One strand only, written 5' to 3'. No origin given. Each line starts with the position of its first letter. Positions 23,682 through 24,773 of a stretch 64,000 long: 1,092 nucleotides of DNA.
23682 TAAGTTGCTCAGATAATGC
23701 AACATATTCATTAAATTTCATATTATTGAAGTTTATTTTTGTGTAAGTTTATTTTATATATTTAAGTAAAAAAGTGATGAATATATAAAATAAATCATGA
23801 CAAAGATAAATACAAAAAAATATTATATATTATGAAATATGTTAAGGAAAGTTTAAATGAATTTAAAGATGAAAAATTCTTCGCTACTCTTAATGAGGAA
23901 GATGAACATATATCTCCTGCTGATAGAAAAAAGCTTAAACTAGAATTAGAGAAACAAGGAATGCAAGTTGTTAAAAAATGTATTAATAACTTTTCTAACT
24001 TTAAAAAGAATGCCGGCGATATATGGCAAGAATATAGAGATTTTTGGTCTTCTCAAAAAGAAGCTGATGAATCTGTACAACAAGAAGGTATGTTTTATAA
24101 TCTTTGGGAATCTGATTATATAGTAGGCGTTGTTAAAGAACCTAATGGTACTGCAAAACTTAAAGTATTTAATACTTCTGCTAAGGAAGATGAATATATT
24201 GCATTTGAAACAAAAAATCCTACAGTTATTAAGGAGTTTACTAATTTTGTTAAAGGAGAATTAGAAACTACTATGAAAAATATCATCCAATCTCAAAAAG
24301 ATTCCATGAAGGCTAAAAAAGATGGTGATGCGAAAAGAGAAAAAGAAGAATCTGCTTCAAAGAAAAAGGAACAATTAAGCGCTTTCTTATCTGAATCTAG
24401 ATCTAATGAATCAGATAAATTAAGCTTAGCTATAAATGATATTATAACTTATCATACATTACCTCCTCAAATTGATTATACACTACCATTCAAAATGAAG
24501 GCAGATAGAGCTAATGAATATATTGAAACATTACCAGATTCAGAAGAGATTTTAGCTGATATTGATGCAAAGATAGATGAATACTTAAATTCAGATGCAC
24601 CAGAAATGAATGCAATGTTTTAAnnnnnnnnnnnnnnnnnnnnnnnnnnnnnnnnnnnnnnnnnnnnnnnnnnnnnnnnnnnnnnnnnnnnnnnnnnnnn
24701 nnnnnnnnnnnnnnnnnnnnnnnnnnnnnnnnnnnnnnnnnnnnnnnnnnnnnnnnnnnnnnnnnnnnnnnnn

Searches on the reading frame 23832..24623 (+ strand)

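Call 30: search_protein_families(library=pfam, alignment_id=A2, max_evalue=0.0001)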
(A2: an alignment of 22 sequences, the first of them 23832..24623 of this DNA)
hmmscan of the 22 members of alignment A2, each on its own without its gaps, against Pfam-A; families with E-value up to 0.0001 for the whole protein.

A. member 1, window:23832-24623:+ (263 aa): 0 families

B. families by the number of members that match (of 22 scanned): 9 families
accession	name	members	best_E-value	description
PF01755.23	Glyco_transf_25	2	3.5e-15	Glycosyltransferase family 25 (LPS biosynthesis protein)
PF05050.19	Methyltransf_21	2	1.2e-11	Methyltransferase FkbM domain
PF24308.1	DUF7487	1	3.7e-24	Family of unknown function (DUF7487)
PF13455.12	MUG113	1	2.6e-17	Meiotically up-regulated gene 113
PF18025.7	FucT_N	1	8e-15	Alpha-(1,3)-fucosyltransferase FucT N-terminal domain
PF10544.15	T5orf172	1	5.4e-13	T5orf172 domain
PF00852.26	Glyco_transf_10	1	7.3e-13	Glycosyltransferase family 10 (fucosyltransferase) C-term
PF01467.32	CTP_transf_like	1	5.8e-12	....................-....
PF19662.4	DUF6165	1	7.3e-10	Family of unknown function (DUF6165)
